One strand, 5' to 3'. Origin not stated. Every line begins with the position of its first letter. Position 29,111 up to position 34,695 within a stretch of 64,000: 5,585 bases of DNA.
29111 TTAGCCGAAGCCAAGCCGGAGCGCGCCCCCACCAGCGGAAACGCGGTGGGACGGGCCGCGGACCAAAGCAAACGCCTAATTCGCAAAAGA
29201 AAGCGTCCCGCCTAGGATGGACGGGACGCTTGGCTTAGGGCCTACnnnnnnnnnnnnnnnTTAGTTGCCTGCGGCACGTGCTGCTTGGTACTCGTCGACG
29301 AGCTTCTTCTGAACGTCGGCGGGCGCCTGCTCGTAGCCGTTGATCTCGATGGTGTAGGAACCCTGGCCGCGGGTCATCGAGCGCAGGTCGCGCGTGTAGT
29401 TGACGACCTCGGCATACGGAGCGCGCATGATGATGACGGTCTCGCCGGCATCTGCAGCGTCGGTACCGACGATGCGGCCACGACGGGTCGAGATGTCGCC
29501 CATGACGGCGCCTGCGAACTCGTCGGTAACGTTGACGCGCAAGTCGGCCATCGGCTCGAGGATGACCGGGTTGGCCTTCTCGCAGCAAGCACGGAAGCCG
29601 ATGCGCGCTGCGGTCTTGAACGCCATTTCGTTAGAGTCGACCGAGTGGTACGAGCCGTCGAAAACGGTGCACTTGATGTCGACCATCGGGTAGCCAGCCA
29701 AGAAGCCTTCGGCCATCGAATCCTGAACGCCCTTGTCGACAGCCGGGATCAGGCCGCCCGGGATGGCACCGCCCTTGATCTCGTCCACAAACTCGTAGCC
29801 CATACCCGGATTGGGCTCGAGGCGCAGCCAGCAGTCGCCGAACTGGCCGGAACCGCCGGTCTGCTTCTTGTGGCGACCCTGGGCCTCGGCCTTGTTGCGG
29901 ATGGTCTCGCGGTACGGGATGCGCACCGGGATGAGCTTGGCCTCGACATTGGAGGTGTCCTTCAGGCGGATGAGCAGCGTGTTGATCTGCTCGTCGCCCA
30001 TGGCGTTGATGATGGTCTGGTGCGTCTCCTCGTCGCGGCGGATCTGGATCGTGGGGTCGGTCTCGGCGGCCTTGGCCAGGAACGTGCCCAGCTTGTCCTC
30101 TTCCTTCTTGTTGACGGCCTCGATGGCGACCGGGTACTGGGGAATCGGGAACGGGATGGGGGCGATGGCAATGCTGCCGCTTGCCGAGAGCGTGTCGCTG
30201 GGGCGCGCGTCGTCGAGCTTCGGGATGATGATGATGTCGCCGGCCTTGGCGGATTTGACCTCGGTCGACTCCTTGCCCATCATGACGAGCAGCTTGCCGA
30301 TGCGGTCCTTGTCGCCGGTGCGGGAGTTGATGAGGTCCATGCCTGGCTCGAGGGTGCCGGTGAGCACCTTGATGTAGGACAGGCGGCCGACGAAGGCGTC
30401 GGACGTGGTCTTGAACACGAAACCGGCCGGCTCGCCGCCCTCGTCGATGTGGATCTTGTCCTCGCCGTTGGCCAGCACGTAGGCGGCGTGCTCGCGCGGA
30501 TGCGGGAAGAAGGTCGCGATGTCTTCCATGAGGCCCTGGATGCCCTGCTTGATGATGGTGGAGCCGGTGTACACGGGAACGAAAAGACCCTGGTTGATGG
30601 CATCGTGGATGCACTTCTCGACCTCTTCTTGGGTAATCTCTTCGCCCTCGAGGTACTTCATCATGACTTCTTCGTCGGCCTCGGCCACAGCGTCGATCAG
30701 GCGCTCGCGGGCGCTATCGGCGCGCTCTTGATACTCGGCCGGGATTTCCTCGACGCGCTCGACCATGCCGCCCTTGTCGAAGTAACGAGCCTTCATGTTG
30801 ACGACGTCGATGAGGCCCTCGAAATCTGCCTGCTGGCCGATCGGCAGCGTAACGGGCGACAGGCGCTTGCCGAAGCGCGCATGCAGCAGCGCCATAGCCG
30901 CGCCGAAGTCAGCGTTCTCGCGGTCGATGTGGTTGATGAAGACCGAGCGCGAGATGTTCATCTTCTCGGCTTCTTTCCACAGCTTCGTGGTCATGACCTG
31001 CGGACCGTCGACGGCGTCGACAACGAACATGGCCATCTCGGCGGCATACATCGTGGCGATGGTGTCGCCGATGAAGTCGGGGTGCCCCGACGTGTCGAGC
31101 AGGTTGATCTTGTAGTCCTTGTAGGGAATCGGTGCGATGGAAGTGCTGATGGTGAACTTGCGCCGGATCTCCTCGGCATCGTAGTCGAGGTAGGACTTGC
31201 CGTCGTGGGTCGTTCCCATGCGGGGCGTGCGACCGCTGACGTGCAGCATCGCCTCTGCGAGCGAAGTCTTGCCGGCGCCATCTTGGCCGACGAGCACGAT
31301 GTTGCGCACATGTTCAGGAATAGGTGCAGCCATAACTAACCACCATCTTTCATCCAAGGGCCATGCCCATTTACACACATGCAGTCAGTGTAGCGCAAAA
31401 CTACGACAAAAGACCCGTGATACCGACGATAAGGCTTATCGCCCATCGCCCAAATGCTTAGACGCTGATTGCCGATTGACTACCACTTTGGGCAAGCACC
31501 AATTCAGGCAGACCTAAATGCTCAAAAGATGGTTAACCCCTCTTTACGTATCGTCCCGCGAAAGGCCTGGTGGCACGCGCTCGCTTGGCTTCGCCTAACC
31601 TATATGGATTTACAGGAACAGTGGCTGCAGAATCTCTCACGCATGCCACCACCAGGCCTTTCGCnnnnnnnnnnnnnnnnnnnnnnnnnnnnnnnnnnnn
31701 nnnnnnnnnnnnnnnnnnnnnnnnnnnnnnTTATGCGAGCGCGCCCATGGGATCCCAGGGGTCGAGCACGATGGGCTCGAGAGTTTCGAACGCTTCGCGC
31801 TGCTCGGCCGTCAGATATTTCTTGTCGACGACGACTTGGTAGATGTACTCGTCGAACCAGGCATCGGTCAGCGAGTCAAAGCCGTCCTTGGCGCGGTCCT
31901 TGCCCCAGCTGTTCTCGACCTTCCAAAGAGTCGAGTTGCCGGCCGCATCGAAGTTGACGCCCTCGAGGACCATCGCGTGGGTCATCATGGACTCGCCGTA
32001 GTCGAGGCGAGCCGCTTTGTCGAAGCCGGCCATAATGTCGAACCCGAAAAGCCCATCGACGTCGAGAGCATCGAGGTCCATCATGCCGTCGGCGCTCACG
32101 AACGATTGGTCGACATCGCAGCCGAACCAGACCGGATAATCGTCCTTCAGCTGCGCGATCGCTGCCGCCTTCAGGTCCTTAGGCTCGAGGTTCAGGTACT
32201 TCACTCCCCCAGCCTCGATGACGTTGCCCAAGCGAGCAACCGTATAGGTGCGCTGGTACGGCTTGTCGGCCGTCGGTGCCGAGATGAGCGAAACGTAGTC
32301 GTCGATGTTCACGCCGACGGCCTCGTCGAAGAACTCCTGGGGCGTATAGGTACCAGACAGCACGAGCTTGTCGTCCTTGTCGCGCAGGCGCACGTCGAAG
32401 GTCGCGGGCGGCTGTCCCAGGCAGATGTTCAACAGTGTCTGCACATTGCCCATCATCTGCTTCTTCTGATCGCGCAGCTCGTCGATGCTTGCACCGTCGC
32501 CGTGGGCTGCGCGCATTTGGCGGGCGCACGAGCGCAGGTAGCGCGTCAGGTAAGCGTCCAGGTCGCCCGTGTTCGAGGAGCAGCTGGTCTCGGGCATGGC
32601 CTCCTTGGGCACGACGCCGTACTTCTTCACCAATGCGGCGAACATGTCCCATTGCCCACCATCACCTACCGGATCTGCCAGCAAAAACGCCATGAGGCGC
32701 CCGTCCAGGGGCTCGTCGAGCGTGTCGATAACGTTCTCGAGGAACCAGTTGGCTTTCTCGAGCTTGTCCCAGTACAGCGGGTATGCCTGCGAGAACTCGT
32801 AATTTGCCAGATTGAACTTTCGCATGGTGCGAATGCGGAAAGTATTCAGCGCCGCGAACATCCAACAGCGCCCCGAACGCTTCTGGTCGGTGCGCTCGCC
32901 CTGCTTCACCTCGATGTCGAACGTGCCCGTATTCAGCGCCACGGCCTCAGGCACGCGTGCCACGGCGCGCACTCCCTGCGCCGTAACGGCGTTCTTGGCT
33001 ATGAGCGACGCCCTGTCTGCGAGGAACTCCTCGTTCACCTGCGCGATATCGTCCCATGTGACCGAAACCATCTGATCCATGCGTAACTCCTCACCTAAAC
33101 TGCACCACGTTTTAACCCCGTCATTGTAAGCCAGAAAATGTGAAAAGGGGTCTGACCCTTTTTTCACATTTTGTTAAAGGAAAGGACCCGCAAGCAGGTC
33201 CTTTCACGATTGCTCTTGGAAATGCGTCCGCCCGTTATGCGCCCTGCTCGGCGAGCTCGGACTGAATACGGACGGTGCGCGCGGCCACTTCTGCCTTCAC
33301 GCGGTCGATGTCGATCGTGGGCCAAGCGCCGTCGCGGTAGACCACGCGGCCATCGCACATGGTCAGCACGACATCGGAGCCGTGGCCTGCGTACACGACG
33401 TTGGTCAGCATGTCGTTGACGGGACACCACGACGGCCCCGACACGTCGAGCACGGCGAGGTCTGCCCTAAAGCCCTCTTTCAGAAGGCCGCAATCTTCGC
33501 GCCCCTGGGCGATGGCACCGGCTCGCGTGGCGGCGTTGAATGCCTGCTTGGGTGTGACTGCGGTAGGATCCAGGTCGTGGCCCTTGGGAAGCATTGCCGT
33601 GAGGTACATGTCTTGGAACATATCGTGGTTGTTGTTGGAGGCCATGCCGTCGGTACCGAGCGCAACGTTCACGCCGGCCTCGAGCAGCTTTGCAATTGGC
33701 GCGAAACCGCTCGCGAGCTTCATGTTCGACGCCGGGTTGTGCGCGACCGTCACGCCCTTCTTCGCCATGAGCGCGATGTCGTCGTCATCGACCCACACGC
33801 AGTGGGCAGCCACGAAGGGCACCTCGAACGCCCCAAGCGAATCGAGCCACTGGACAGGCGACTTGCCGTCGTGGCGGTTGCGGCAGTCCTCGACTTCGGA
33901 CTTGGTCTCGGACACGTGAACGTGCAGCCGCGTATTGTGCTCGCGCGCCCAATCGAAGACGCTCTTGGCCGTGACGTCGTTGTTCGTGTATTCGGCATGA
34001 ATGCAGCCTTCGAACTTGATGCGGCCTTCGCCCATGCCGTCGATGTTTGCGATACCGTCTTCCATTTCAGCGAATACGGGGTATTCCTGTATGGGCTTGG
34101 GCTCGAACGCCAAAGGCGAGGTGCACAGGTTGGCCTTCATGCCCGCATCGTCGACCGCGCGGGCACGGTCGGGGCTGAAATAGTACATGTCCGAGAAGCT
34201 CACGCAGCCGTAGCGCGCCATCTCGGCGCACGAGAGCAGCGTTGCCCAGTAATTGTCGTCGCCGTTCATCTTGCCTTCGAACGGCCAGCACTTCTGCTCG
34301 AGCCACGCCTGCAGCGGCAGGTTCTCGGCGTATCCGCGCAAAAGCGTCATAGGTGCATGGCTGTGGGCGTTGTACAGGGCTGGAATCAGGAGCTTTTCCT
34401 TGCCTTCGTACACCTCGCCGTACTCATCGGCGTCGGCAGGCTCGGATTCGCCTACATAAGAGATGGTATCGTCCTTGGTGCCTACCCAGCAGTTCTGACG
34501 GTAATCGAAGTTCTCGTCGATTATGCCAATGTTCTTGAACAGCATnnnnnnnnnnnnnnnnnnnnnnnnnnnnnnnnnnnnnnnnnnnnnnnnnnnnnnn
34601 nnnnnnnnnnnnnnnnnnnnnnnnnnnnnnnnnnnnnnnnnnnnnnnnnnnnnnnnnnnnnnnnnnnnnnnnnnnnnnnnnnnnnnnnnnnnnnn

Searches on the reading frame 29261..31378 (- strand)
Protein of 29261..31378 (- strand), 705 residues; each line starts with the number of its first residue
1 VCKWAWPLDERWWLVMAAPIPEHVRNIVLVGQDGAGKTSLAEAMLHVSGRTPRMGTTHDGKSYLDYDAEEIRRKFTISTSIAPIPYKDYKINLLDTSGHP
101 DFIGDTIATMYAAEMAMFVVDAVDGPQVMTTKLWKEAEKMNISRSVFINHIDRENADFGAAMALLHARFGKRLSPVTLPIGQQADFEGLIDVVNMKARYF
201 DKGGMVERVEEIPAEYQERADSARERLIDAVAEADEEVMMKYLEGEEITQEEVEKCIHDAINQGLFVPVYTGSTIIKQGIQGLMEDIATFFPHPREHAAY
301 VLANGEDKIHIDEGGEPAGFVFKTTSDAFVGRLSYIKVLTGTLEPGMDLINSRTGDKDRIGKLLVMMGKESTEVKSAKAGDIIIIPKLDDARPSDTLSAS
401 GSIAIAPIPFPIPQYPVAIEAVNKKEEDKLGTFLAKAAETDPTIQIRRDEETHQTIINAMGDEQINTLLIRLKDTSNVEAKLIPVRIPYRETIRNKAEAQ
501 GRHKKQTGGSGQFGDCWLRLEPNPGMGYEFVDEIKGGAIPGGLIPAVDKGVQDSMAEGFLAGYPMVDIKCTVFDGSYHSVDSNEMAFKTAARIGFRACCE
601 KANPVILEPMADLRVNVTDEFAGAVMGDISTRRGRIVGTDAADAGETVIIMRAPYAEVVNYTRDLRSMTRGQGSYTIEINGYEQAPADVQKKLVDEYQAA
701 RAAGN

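Call 65: search_protein_families(library=pfam, proteins=[window:29261-31378:-], max_evalue=0.0001)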
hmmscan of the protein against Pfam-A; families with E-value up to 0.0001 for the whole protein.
window:29261-31378:- (705 aa): 7 families
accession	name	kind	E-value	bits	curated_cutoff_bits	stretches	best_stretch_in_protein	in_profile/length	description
PF03764.24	EFG_IV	-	1.9e-44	150.7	24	1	486-603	2-121/121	Elongation factor G, domain IV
PF00009.33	GTP_EFTU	-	1.8e-35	122.7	26.5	1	23-292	2-187/188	Elongation factor Tu GTP binding domain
PF00679.30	EFG_C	-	1.1e-23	83.5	27.9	1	606-692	2-88/89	Elongation factor G C-terminus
PF14492.12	EFG_III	-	2.9e-19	69.3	27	1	410-482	1-73/75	Elongation Factor G, domain III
PF22042.2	EF-G_D2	-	7.9e-17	61.6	27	1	318-399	3-83/84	Elongation factor G domain 2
PF03144.31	GTP_EFTU_D2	-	2e-12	47.8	30.3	1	331-397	1-72/73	Elongation factor Tu domain 2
PF01926.29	MMR_HSR1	-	8.5e-05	23.1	21.9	0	27-139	2-102/113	50S ribosome-binding GTPase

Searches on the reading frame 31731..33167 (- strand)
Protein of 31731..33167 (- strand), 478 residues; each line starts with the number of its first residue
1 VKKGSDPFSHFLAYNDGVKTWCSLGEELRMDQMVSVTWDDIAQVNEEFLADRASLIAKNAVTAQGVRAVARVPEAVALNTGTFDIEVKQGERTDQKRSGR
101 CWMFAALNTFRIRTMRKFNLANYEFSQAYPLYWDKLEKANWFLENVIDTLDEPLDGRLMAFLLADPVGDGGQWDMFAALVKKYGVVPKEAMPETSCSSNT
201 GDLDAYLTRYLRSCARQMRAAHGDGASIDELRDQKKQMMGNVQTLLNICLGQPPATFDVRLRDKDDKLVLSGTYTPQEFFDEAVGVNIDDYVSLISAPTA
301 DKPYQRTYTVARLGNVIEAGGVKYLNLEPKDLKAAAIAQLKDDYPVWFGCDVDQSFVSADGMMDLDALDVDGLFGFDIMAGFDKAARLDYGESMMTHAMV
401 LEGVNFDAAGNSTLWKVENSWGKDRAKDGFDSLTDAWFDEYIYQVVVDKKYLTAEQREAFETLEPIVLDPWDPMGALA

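Call 56: search_protein_families(library=pfam, proteins=[window:31731-33167:-], max_evalue=0.01)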
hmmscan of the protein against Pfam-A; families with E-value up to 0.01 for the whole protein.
window:31731-33167:- (478 aa): 2 families
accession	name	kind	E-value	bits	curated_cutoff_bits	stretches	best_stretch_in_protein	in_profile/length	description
PF03051.21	Peptidase_C1_2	-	5.1e-162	540.1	22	1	36-475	2-438/438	Peptidase C1-like family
PF00112.29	Peptidase_C1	-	0.00014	22.4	20.7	0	393-432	164-201/220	Papain family cysteine protease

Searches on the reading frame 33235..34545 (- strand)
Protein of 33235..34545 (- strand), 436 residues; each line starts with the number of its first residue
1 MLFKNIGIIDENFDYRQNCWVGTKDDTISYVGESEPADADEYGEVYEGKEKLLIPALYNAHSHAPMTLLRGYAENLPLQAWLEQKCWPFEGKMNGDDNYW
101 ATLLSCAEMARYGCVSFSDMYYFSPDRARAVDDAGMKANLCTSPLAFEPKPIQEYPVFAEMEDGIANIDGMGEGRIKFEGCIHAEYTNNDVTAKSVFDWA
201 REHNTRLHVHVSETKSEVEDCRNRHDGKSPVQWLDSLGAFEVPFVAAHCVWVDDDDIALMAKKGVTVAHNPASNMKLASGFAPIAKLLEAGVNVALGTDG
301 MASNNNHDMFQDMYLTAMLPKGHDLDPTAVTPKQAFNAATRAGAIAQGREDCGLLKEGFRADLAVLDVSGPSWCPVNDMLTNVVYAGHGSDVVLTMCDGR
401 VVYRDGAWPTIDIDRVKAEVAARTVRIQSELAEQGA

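Call 56: search_protein_families(library=pfam, proteins=[window:33235-34545:-], max_evalue=0.01)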
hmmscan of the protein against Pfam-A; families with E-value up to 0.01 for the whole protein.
window:33235-34545:- (436 aa): 2 families
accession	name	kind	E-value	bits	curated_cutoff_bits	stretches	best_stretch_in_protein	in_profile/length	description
PF01979.26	Amidohydro_1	-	7.3e-63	213.3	25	1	53-402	2-345/345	Amidohydrolase family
PF07969.17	Amidohydro_3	-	2.1e-19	70.8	29.7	1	190-403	261-472/472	Amidohydrolase family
